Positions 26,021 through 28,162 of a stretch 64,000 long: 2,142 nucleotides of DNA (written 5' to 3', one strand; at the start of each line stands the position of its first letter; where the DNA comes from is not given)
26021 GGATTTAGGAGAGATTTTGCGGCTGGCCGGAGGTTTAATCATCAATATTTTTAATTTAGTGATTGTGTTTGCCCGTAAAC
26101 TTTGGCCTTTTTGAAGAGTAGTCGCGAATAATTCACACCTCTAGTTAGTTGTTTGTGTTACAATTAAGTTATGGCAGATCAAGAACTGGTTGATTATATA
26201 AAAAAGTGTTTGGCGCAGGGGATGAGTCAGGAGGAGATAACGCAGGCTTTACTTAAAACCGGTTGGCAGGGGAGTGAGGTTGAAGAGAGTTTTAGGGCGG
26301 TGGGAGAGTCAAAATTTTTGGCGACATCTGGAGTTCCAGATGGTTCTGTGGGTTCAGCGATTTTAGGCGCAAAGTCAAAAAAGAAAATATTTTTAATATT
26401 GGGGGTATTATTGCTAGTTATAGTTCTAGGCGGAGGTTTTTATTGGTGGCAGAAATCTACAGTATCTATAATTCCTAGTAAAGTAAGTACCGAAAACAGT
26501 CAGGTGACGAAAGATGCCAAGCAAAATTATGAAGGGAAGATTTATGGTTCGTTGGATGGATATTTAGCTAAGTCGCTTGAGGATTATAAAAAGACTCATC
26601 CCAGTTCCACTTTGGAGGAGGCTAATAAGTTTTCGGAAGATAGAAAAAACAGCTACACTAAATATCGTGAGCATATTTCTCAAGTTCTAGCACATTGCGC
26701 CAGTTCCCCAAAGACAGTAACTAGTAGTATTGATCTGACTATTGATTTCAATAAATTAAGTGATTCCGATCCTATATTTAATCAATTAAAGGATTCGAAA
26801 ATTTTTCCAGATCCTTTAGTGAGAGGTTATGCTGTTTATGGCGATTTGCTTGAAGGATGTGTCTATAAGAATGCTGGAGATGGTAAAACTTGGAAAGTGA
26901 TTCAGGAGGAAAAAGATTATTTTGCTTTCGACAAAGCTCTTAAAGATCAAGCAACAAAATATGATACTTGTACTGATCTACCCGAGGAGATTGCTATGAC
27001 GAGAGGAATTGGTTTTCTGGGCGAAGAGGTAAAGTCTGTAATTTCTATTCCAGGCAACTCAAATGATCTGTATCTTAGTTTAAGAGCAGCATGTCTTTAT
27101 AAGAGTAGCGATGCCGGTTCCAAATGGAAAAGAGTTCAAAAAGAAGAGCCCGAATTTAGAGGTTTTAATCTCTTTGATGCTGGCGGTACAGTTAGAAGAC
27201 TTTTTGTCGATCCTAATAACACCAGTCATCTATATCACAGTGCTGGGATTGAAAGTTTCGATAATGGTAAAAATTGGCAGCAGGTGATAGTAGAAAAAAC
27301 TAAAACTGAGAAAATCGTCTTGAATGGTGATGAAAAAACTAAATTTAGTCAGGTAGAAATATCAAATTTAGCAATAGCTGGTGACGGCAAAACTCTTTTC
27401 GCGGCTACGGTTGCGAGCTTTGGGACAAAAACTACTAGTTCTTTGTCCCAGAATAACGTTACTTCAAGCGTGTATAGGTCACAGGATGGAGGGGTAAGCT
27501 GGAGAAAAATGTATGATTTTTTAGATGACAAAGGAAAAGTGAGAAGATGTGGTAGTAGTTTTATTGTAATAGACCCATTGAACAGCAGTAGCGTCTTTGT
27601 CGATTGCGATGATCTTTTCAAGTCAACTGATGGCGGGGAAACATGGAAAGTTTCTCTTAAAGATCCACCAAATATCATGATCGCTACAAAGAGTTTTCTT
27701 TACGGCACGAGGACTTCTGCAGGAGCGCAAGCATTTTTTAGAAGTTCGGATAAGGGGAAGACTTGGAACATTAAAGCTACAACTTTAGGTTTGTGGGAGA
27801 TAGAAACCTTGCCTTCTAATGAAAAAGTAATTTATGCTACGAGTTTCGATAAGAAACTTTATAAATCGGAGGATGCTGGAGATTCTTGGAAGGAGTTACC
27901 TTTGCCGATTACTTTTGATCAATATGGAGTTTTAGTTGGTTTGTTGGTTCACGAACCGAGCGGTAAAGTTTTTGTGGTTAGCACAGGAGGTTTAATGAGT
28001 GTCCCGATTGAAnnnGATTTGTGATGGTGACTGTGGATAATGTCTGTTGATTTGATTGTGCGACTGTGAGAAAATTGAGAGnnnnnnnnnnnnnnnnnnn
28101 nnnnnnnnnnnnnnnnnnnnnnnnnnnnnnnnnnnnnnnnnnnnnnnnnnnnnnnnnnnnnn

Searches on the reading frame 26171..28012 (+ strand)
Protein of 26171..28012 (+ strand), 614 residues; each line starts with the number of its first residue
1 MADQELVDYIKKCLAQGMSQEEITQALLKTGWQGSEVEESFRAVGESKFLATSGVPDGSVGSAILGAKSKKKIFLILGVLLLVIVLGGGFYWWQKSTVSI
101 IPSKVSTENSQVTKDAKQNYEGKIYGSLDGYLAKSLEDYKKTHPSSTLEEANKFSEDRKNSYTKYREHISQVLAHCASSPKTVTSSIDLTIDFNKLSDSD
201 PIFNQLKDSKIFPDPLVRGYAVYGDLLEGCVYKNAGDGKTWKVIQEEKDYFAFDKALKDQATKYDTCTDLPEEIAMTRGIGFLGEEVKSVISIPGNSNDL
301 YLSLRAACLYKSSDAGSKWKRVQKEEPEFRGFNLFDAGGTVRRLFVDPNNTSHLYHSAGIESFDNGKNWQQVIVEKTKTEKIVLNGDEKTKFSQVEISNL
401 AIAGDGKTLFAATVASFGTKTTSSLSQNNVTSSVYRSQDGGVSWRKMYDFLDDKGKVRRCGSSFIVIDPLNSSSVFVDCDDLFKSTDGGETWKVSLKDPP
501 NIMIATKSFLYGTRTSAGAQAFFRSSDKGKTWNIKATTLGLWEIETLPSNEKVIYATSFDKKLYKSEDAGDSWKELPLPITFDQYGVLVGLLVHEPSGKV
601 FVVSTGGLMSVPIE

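Call 71: search_protein_families(library=pfam, proteins=[window:26171-28012:+], max_evalue=0.00001)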
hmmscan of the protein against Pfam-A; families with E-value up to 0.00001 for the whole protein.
window:26171-28012:+ (614 aa): 2 families
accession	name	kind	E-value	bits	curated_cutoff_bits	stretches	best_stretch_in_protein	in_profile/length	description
PF15902.12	Sortilin-Vps10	-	3.8e-19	69.2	33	1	521-594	2-76/446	Sortilin, neurotensin receptor 3,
PF02012.26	BNR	-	2.2e-08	33.3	27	0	484-493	2-11/12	BNR/Asp-box repeat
